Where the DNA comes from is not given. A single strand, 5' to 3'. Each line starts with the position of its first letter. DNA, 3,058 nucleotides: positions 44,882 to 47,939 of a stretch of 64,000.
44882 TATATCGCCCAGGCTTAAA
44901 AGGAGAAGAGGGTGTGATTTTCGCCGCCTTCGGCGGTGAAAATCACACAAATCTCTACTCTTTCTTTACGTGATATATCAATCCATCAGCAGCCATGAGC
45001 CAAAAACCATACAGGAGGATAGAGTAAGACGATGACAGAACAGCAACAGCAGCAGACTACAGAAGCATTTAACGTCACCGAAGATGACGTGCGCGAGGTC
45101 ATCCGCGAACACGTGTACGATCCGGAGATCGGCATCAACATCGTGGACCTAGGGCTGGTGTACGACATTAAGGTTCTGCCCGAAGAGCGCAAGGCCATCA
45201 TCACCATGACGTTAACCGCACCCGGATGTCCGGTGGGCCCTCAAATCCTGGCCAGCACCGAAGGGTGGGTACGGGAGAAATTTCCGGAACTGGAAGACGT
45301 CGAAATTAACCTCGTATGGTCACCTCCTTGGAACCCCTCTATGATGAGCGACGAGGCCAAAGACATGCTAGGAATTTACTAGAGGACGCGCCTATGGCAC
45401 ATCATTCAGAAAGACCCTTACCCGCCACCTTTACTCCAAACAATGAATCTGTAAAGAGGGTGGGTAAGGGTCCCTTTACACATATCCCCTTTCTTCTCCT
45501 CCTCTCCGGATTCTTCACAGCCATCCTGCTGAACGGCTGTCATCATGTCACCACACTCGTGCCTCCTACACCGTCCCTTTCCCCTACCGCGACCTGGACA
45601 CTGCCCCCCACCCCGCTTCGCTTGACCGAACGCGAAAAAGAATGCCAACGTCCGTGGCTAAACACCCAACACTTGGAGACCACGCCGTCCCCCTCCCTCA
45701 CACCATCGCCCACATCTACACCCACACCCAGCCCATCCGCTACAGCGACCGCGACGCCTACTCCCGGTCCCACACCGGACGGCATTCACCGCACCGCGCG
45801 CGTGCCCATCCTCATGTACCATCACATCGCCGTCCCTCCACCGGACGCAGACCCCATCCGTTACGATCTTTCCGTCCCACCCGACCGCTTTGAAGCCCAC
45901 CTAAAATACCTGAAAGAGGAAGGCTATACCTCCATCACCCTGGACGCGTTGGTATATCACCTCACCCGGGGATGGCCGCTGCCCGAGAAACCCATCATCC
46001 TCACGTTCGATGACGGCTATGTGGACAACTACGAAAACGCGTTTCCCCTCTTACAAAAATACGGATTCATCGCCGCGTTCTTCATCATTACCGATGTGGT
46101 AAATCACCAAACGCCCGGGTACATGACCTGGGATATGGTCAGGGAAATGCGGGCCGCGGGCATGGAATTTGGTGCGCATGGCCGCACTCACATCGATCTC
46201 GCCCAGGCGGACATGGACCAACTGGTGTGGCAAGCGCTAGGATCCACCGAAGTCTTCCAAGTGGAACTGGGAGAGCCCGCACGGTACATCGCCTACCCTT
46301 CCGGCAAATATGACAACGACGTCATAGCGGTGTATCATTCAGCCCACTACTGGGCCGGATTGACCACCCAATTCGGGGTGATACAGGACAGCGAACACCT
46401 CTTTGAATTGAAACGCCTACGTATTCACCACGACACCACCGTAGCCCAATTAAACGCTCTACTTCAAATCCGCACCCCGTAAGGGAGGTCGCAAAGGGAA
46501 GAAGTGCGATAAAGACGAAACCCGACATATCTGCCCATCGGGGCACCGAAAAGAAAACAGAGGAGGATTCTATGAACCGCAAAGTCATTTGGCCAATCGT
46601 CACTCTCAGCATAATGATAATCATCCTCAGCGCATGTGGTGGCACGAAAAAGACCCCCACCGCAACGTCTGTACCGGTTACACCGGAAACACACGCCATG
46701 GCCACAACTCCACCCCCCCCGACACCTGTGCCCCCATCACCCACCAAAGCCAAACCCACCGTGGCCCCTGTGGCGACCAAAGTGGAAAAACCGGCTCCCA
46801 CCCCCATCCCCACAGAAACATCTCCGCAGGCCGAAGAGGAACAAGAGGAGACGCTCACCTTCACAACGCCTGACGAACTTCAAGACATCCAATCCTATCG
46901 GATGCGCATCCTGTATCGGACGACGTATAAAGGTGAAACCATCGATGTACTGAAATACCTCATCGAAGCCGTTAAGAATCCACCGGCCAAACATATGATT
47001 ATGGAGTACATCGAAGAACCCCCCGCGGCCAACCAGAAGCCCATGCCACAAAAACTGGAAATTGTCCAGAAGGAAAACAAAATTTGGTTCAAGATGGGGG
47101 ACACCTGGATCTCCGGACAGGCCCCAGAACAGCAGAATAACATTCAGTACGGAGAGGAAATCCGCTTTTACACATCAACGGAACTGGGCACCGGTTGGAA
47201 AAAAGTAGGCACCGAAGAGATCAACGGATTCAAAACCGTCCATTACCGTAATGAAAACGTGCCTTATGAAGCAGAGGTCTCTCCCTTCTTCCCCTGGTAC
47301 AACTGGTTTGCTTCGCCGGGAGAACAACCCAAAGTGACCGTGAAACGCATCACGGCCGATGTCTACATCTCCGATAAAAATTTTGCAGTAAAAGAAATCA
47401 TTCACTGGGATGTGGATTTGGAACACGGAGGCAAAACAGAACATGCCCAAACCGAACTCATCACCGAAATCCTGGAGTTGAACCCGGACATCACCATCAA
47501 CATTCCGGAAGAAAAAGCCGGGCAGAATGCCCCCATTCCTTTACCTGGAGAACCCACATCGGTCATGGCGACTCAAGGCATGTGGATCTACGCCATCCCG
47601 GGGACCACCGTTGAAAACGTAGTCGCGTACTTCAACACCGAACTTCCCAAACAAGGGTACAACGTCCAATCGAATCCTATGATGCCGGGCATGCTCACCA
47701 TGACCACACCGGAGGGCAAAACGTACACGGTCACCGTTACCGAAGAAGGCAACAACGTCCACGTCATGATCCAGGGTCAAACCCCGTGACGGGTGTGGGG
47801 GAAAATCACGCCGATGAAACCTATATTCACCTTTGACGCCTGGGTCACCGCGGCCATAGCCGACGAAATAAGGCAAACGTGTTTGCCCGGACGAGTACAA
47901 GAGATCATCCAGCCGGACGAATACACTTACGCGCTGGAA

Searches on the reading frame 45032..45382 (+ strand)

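Call 70: search_protein_families(library=pfam, proteins=[window:45032-45382:+], max_evalue=0.0001)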
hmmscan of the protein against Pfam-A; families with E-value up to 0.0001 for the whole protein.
window:45032-45382:+ (116 aa): 1 family
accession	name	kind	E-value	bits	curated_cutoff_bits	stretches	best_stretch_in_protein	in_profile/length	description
PF01883.24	FeS_assembly_P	-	2.6e-14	53.7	23.5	1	17-93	1-72/73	Iron-sulfur cluster assembly protein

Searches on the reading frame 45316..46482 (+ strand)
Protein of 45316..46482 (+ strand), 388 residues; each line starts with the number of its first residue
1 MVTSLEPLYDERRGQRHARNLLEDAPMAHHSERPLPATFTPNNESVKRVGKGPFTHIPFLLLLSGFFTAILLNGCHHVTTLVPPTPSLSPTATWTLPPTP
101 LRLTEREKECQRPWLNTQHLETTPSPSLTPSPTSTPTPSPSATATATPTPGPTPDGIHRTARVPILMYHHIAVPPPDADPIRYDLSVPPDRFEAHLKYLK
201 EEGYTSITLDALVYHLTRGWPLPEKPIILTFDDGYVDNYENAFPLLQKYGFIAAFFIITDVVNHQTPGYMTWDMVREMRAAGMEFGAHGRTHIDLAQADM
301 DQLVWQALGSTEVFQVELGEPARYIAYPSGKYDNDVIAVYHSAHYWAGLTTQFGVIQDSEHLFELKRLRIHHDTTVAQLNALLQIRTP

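Call 3: search_protein_families(library=pfam, proteins=[window:45316-46482:+], max_evalue=0.01)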
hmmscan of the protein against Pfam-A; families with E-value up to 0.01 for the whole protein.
window:45316-46482:+ (388 aa): 1 family
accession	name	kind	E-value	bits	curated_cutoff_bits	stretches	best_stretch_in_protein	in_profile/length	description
PF01522.26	Polysacc_deac_1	-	5.4e-27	94.7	23.1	1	222-345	4-121/124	Polysaccharide deacetylase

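Call 4: search_protein_families(library=ncbifam, proteins=[window:45316-46482:+], max_evalue=0.01)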
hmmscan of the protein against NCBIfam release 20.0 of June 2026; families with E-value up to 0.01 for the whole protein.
window:45316-46482:+ (388 aa): 11 families
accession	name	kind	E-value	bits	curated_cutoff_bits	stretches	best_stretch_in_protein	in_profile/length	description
TIGR03938.2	deacetyl_PgaB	equivalog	1.3e-25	89.8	321.9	1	165-289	5-142/621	poly-beta-1,6-N-acetyl-D-glucosamine N-deacetylase PgaB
TIGR03933.1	PIA_icaB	equivalog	2.4e-14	53.5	248.35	1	186-374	34-233/245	intercellular adhesin biosynthesis polysaccharide N-deacetylase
NF011177.0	PRK14582.1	equivalog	2.6e-13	49.1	923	1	166-278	52-173/671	poly-beta-1,6-N-acetyl-D-glucosamine N-deacetylase PgaB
TIGR02764.1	spore_ybaN_pdaB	equivalog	8.8e-13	48.5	237.4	1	224-345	5-121/191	polysaccharide deacetylase family sporulation protein PdaB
NF011176.0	PRK14581.1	equivalog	1.7e-10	39.7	1091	1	166-257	52-139/673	poly-beta-1,6-N-acetyl-D-glucosamine N-deacetylase PgaB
TIGR02884.1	spore_pdaA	equivalog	4.1e-09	36.5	298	1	224-341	36-149/224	delta-lactam-biosynthetic de-N-acetylase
TIGR04243.1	nodulat_NodB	equivalog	1.8e-07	30.8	240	1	226-342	3-115/197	chitooligosaccharide deacetylase NodB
TIGR02873.1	spore_ylxY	hypoth_equivalog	2.2e-05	23.8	391.5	1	224-339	83-194/268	probable sporulation protein, polysaccharide deacetylase family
NF045820.1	PgAcgDacpgdA_Strep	equivalog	3.9e-05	22.6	800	1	225-336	268-374/463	peptidoglycan-N-acetylglucosamine deacetylase PgdA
NF050820.1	PolSacchBiosHfsH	equivalog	4.3e-05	23.3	400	1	224-339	32-150/249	oligosaccharide deacetylase HfsH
NF045821.1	PgAcgDacpgdA1_Bac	equivalog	0.00036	19.5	400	1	225-337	88-195/282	peptidoglycan-N-acetylglucosamine deacetylase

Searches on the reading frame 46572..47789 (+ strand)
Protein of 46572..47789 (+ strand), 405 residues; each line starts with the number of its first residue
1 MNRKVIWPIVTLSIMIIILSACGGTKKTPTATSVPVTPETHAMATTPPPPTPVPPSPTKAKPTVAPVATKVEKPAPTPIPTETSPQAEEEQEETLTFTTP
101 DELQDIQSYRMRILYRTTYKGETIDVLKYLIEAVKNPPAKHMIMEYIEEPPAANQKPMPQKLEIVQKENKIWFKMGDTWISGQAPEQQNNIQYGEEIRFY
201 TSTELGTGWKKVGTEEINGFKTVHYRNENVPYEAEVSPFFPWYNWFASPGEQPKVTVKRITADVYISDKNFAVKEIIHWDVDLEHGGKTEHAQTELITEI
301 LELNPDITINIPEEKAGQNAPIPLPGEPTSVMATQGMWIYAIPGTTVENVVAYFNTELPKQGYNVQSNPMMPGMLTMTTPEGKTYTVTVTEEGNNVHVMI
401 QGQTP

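Call 3: search_protein_families(library=pfam, proteins=[window:46572-47789:+], max_evalue=0.01)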
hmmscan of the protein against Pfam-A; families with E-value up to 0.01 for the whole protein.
window:46572-47789:+ (405 aa): 0 families

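Call 4: search_protein_families(library=ncbifam, proteins=[window:46572-47789:+], max_evalue=0.01)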
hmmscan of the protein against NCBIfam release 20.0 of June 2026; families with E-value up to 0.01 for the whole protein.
window:46572-47789:+ (405 aa): 0 families

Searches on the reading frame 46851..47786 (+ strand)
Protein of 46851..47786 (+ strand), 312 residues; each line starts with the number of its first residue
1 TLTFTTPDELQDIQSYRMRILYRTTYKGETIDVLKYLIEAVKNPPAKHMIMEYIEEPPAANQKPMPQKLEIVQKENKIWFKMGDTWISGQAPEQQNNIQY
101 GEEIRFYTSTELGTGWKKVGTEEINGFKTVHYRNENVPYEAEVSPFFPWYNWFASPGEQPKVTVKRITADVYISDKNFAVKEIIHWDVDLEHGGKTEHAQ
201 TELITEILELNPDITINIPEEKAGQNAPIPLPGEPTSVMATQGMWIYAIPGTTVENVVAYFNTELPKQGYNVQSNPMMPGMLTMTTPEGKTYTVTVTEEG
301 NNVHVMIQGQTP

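Call 57: find_homologous_proteins(query=window:46851-47786:+, max_evalue=0.001)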
Query seq(312 aa) (312 aa): 1 proteins with E <= 0.001 among 621 candidates.
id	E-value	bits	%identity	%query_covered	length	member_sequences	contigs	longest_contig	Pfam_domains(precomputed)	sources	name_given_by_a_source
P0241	1.2e-209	713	100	100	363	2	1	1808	PF27226.1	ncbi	-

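Call 67: predict_structure(protein=window:46851-47786:+)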
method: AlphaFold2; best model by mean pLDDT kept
length: 312 residues; sequences in the alignment: 1
mean_pLDDT: 45.9   pTM: 0.29
mean pLDDT of the five models: 45.9, 41.2, 40.4, 36.2, 34.3
residues with pLDDT >= 90: 0; 70-90: 43; 50-70: 80; < 50: 189
segments of 3 or more residues with pLDDT < 50: 1-114, 123-128, 145-149, 172-184, 200-246
pLDDT, mean of each block of 10 residues (from residue 1): 26 26 29 40 31 27 29 35 33 25 23 49 46 62 51 58 62 38 51 60 43 35 34 33 44 70 75 76 79 74 61 36
secondary structure, 60 per line:
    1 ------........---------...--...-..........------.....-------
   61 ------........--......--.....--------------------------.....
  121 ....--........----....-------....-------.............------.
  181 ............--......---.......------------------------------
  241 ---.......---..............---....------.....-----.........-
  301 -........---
elements in order: H7-14 E24-26 E29-31 H33-42 E49-53 E67-74 E77-82 E85-89 E116-124 E127-134 E139-142 H150-153 E161-173 E180-192 E195-200 H204-210 E244-250 H254-267 E271-274 E281-285 E291-299 E302-309
